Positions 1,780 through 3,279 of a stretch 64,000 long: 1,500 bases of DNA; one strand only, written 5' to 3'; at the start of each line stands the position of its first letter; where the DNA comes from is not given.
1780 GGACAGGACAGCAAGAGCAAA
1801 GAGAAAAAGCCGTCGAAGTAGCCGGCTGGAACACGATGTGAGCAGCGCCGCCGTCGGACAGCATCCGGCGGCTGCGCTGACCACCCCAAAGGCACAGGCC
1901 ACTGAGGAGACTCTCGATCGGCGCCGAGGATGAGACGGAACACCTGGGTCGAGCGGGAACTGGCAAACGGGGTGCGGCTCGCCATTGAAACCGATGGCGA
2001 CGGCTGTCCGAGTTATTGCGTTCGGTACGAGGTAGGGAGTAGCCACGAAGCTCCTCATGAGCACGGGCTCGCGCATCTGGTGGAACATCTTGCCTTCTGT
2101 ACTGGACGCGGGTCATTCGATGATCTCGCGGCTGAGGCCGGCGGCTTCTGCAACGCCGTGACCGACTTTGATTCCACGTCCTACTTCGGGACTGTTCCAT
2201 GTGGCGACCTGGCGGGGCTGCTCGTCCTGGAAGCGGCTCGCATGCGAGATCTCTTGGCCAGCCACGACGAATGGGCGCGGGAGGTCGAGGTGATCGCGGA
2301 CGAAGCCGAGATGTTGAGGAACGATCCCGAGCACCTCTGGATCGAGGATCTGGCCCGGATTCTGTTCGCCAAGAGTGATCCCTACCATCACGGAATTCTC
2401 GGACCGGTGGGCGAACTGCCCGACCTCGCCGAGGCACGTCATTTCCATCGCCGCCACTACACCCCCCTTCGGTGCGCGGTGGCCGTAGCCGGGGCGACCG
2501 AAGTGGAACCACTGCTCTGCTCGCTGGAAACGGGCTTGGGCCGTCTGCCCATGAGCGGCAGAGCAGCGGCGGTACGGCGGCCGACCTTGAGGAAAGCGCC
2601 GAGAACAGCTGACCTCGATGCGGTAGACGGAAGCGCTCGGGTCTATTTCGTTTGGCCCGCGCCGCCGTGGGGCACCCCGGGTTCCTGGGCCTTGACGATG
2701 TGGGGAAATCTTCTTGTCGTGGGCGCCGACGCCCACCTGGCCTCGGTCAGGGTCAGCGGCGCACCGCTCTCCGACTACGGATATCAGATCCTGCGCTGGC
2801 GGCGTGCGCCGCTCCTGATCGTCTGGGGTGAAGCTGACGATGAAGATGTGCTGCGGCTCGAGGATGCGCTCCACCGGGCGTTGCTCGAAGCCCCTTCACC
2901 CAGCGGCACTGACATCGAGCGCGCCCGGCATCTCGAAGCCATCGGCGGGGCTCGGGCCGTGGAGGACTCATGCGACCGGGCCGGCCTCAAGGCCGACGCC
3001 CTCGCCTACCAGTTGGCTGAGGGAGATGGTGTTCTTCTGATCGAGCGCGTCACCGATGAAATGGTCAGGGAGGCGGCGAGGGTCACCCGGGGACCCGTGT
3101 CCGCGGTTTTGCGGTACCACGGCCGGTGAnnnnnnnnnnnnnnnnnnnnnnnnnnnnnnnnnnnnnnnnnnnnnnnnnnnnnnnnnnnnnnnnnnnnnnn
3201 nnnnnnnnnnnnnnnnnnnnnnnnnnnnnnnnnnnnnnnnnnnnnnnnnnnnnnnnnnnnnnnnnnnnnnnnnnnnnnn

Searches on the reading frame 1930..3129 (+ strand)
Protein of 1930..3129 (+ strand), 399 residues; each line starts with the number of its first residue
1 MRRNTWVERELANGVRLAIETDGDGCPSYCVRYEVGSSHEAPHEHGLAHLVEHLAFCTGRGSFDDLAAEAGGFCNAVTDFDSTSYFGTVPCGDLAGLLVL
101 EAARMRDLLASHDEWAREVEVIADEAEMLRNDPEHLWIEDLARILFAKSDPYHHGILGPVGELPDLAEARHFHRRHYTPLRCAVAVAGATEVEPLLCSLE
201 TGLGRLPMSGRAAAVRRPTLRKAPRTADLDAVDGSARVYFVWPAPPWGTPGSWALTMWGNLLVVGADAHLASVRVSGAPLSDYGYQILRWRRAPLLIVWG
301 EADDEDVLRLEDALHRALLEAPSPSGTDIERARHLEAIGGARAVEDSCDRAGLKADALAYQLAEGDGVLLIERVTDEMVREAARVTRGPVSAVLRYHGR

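Call 4: search_protein_families(library=pfam, proteins=[window:1930-3129:+])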
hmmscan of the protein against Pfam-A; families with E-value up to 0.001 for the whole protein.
window:1930-3129:+ (399 aa): 2 families
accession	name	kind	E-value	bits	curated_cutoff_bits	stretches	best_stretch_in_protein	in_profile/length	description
PF00675.25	Peptidase_M16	-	1.9e-11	44.5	22.3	1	34-148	20-138/149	Insulinase (Peptidase family M16)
PF05193.26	Peptidase_M16_C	-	1.7e-07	31.7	23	1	167-269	5-111/181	Peptidase M16 inactive domain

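Call 10: find_homologous_proteins(query=window:1930-3129:+)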
Query window:1930-3129:+ (399 aa): 18 proteins with E <= 0.001 among 8000 candidates.
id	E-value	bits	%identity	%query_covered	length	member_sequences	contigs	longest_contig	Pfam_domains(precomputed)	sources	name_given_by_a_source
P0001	1.1e-211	722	100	81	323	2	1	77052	PF05193.27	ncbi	-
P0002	4.2e-148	512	59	98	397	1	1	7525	PF00675.26,PF05193.27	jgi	jgi:predicted Zn-dependent peptidase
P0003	2.5e-24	105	34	60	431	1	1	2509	PF00675.26,PF05193.27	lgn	-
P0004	8.0e-21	93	33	68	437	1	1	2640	PF00675.26,PF05193.27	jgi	jgi:zinc protease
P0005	5.2e-20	90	39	45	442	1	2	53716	PF00675.26,PF05193.27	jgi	jgi:zinc protease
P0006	3.6e-17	81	36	45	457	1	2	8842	PF00675.26,PF05193.27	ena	-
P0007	4.3e-16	77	27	86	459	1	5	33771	PF00675.26,PF05193.27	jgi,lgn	jgi:zinc protease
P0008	1.8e-14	72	31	52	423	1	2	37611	PF00675.26,PF05193.27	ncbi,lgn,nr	ncbi:MAG: insulinase family protein [Acidobacteria bacterium]|nr:insulinase family protein [Acidobac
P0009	5.3e-13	67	28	68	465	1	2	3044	PF00675.26,PF05193.27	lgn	-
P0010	6.7e-12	64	31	49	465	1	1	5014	PF00675.26,PF05193.27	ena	-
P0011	7.6e-12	63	32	51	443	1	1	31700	PF00675.26,PF05193.27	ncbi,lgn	-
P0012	2.6e-10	58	30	45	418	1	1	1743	PF00675.26,PF05193.27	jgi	-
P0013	2.4e-9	55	32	49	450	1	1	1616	PF00675.26,PF05193.27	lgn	-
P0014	7.5e-6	44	28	66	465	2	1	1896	PF00675.26,PF05193.27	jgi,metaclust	metaclust:\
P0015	2.0e-5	42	31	49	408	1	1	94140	PF00675.26,PF05193.27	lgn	-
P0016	1.4e-4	39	23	45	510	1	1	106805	PF00675.26,PF05193.27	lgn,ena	-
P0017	4.8e-4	38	34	37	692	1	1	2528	PF00675.26,PF05193.27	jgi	jgi:predicted Zn-dependent peptidase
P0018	9.7e-4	37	31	49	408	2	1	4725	PF00675.26,PF05193.27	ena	-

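Call 11: find_encoding_contigs(protein=P0002, flank=10000)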
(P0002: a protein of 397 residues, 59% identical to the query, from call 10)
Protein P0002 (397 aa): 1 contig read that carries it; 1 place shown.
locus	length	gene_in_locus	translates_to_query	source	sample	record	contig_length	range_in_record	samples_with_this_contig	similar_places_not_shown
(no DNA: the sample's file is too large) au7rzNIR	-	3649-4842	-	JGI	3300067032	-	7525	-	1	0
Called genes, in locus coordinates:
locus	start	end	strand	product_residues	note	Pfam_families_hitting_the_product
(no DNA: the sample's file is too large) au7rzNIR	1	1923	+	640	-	PF25021:TEN_NHL, PF01436:NHL (weak)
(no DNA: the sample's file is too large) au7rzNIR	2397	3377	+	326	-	PF13384:HTH_23 (faint)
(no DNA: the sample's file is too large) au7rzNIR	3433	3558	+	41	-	-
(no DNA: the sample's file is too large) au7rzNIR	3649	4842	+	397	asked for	PF00675:Peptidase_M16, PF05193:Peptidase_M16_C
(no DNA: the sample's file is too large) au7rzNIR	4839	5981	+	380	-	-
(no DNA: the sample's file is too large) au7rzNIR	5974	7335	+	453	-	PF05977:MFS_3, PF07690:MFS_1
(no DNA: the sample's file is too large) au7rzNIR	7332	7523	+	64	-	?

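Call 12: find_encoding_contigs(protein=P0001, flank=10000)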
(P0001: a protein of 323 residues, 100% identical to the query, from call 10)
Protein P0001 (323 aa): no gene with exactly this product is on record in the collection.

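Call 13: find_related_loci(query=P0002, collection=metagenome_contigs, flank=10000)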
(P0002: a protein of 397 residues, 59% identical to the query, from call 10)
Query P0002 (397 aa) in metagenome_contigs; peptide patterns used: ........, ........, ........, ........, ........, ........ (x = any residue, [..] = any of these).
301 stretches matched a pattern, but none encodes a relative of the query by tblastn (E <= 1e-3).

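Call 14: find_related_loci(query=window:1930-3129:+, collection=genome_contigs, flank=10000)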
Query window:1930-3129:+ (399 aa) in genome_contigs; peptide patterns used: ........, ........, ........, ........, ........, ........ (x = any residue, [..] = any of these).
90 stretches matched a pattern; 3 encode a relative of the query (tblastn E <= 1e-3); 3 distinct loci.
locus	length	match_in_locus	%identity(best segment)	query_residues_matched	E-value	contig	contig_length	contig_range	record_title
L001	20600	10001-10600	34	4-198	1e-17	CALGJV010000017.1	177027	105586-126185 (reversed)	MAG: uncultured Phycisphaerae bacterium isolate N1_Bin_MAXBIN__019_1 genome assembly, contig: c_000000565229, whole geno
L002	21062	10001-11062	29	35-391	4e-17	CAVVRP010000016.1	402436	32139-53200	MAG: uncultured Alphaproteobacteria bacterium isolate MFD02809.bin.1.68 genome assembly, contig: contig_95638, whole gen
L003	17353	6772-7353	29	3-191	4e-14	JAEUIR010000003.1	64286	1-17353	MAG: Phycisphaerales bacterium isolate new MAG-48 NODE_3_length_64286_cov_4.047953, whole genome shotgun sequence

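Call 17: search_protein_families(library=ncbifam, proteins=[window:1930-3129:+], max_evalue=0.01)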
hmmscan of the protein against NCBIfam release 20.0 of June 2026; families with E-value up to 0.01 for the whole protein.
window:1930-3129:+ (399 aa): 2 families
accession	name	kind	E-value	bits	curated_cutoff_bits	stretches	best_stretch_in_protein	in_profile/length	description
TIGR02110.1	PQQ_syn_pqqF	equivalog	1.1e-10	40.9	320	1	12-224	6-228/697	pyrroloquinoline quinone biosynthesis protein PqqF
NF047421.1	YfmH_fam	equivalog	0.00025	20.4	250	1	41-195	56-210/425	EF-P 5-aminopentanol modification-associated protein YfmH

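Call 27: list_cluster_members(proteins=[P0001, P0002])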
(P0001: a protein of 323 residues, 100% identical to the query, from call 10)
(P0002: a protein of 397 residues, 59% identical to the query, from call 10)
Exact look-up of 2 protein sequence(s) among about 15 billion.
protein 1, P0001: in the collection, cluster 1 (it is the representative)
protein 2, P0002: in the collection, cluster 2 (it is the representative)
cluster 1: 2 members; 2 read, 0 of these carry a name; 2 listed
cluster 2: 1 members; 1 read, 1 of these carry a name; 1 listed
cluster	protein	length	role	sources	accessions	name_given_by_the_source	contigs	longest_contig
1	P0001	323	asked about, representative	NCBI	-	-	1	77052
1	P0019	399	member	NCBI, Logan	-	-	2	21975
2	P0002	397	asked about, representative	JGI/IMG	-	predicted Zn-dependent peptidase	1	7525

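Call 28: find_encoding_contigs(protein=window:1930-3129:+, flank=10000)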
Protein window:1930-3129:+ (399 aa): 3 contigs read that carry it; 3 places shown.
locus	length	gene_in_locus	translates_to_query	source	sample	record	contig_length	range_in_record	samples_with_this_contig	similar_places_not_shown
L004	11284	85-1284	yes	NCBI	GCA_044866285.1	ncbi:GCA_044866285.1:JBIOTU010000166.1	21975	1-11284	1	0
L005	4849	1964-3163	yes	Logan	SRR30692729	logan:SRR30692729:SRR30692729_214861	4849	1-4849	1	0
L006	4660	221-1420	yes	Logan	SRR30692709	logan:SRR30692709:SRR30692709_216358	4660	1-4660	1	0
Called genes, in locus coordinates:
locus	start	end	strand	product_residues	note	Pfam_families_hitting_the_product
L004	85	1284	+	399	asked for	PF00675:Peptidase_M16, PF05193:Peptidase_M16_C (weak)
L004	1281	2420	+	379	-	-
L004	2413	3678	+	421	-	PF05977:MFS_3, PF07690:MFS_1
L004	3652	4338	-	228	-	PF13489:Methyltransf_23, PF01209:Ubie_methyltran, PF03141:Methyltransf_29 (weak), PF05148:Methyltransf_8, PF08241:Methyltransf_11, PF08242:Methyltransf_12, PF13649:Methyltransf_25, PF13847:Methyltransf_31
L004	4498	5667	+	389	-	-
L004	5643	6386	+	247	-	-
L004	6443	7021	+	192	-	PF02223:Thymidylate_kin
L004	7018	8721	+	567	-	PF02224:Cytidylate_kin, PF00535:Glycos_transf_2, PF10111:Glyco_tranf_2_2 (faint), PF02709:Glyco_transf_7C (weak)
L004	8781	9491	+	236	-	PF12146:Hydrolase_4, PF00561:Abhydrolase_1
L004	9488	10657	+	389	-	PF00535:Glycos_transf_2, PF13176:TPR_7 (faint), PF07719:TPR_2 (faint), PF13428:TPR_14 (faint), PF13432:TPR_16 (faint), PF14559:TPR_19 (faint), PF00515:TPR_1 (faint), PF13424:TPR_12 (faint), +2 more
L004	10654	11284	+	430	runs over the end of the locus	PF14907:NTP_transf_5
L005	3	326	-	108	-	?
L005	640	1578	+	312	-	PF13384:HTH_23 (faint)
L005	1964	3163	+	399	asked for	PF00675:Peptidase_M16, PF05193:Peptidase_M16_C (weak)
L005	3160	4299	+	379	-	-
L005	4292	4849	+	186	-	?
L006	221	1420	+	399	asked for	PF00675:Peptidase_M16, PF05193:Peptidase_M16_C (weak)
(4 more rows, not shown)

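Call 31: find_encoding_contigs(protein=P0005, flank=6000, max_places=2)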
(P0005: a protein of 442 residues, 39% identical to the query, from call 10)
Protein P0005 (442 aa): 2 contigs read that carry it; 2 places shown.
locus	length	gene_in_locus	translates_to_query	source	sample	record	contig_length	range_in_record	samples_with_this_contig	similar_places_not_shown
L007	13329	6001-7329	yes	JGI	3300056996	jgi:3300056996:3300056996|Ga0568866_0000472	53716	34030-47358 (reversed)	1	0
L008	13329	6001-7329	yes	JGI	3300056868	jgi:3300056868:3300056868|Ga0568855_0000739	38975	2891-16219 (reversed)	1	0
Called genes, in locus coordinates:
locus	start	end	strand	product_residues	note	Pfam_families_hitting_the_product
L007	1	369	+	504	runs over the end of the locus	PF00361:Proton_antipo_M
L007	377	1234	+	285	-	PF00590:TP_methylase, PF23016:RsmI_C (weak)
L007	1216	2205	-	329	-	PF01916:DS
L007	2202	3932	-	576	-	PF13231:PMT_2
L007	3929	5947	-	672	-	PF22745:Nlig-Ia, PF01653:DNA_ligase_aden, PF03120:OB_DNA_ligase, PF03119:DNA_ligase_ZBD, PF14520:HHH_5 (weak), PF12826:HHH_2, PF14520:HHH_5, PF00533:BRCT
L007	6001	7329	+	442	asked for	PF00675:Peptidase_M16, PF05193:Peptidase_M16_C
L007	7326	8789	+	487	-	PF00675:Peptidase_M16, PF05193:Peptidase_M16_C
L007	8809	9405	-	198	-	PF22381:Staph_reg_Sar_Rot, PF12802:MarR_2, PF01047:MarR, PF03965:Penicillinase_R (weak), PF13463:HTH_27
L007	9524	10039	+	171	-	PF00583:Acetyltransf_1, PF13508:Acetyltransf_7 (weak)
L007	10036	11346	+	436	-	PF00202:Aminotran_3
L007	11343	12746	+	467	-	PF00474:SSF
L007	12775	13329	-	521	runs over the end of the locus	-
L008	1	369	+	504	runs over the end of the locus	PF00361:Proton_antipo_M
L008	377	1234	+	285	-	PF00590:TP_methylase, PF23016:RsmI_C (weak)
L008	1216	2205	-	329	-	PF01916:DS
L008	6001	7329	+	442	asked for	PF00675:Peptidase_M16, PF05193:Peptidase_M16_C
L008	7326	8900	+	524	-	PF00675:Peptidase_M16, PF05193:Peptidase_M16_C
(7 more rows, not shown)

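Call 32: find_encoding_contigs(protein=P0007, flank=6000, max_places=2)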
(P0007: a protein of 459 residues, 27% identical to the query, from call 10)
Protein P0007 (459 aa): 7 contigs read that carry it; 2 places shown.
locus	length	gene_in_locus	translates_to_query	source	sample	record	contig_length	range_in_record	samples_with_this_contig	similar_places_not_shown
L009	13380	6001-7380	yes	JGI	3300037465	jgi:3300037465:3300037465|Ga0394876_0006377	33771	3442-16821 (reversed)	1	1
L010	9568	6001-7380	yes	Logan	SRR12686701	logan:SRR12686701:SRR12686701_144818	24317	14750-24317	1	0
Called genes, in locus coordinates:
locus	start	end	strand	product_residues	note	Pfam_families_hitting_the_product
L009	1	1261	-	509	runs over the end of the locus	PF12072:RNase_Y_N, PF00013:KH_1, PF01966:HD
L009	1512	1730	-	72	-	-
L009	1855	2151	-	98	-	PF05164:ZapA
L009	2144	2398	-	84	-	PF06005:ZapB (weak)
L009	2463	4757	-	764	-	PF13174:TPR_6 (faint), PF13428:TPR_14 (faint), PF07719:TPR_2 (faint), PF12895:ANAPC3 (faint), PF13432:TPR_16 (faint), PF14559:TPR_19 (weak), PF01464:SLT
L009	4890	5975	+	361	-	PF21016:RlmN_N, PF04055:Radical_SAM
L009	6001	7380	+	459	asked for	PF00675:Peptidase_M16, PF05193:Peptidase_M16_C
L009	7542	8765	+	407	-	PF00675:Peptidase_M16, PF05193:Peptidase_M16_C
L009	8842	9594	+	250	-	PF00733:Asn_synthase (weak), PF06508:QueC (faint)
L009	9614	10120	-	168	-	PF02326:YMF19 (weak), PF00430:ATP-synt_B, PF05405:Mt_ATP-synt_B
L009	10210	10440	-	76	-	PF00137:ATP-synt_C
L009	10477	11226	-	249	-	PF00119:ATP-synt_A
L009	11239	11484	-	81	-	PF09527:ATPase_gene1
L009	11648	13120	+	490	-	PF04715:, PF00425:Chorismate_bind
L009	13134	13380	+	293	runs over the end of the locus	PF01063:Aminotran_4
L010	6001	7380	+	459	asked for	PF00675:Peptidase_M16, PF05193:Peptidase_M16_C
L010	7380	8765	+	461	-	PF00675:Peptidase_M16, PF05193:Peptidase_M16_C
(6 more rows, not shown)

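Call 43: find_encoding_contigs(protein=P0003, flank=6000, max_places=2)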
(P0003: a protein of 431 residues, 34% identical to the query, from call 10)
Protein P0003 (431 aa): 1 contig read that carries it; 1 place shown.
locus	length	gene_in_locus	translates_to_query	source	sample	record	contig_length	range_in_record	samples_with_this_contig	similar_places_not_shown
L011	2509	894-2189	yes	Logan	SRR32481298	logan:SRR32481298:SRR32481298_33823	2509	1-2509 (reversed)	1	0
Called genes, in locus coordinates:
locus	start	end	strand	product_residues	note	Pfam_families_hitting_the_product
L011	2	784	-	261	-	?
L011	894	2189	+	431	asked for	PF00675:Peptidase_M16, PF05193:Peptidase_M16_C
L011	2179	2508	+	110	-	?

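Call 44: find_encoding_contigs(protein=P0004, flank=6000, max_places=2)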
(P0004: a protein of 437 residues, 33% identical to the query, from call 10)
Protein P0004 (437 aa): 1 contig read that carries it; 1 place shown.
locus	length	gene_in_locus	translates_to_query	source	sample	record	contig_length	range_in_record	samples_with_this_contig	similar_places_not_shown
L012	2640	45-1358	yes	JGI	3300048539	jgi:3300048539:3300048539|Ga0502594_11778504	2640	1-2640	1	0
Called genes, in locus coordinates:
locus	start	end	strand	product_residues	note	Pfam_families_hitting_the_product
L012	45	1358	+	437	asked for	PF00675:Peptidase_M16, PF05193:Peptidase_M16_C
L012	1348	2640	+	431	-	?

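Call 54: search_solved_structures(query=window:1930-3129:+, max_evalue=0.001)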
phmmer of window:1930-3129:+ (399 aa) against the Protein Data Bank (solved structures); distinct sequences matched with E-value up to 0.001: 54.
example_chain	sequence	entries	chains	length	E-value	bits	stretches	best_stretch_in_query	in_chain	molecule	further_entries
3amj_C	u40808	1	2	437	4.8e-19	72.2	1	8-209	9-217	zinc peptidase active subunit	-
3ami_A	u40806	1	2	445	5e-19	72.1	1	8-209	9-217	zinc peptidase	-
4nnz_A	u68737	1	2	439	1.7e-14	57.2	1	10-385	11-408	Probable zinc protease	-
5euf_A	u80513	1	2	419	5.9e-14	55.4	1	24-196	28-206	Protease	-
8zno_B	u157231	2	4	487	1.8e-12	50.5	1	11-258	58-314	Mitochondrial-processing peptidase subunit beta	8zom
7jrg_A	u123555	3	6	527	2.7e-12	50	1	11-257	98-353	Mitochondrial-processing peptidase subunit beta, mitochondrial isoform X1 | MPP-beta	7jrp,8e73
3eoq_A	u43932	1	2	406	4.2e-11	46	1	8-201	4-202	Putative zinc protease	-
7v4y_A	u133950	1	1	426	4.5e-11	45.9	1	6-201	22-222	Putative zinc protease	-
8bep_B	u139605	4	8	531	1.1e-10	44.7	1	11-257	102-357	Probable mitochondrial-processing peptidase subunit beta, mitochondrial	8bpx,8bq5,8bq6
5cio_A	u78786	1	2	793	1.3e-10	44.4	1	10-220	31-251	pyrroloquinoline quinone biosynthesis protein PqqF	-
8ab6_A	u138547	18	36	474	3.4e-09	39.7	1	11-213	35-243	YALI0A14806p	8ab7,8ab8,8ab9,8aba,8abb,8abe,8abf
9f5x_1M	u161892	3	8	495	6e-09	38.9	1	11-224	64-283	MPP-Beta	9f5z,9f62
3hdi_A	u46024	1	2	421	2.1e-08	37.1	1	11-198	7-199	Processing protease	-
5xte_L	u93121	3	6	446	2.2e-08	37.1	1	11-278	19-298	Cytochrome b-c1 complex subunit 1, mitochondrial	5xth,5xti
9cg3_L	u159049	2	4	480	2.6e-08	36.9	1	11-278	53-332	Cytochrome b-c1 complex subunit 1, mitochondrial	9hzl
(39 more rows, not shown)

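Call 88: find_related_loci(query=A2, collection=viral_contigs, flank=10000)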
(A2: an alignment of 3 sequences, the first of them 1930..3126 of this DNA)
Query A2 (399 aa) in viral_contigs; peptide patterns used: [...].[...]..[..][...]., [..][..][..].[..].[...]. (x = any residue, [..] = any of these).
111 stretches matched a pattern, but none encodes a relative of the query by tblastn (E <= 1e-3).
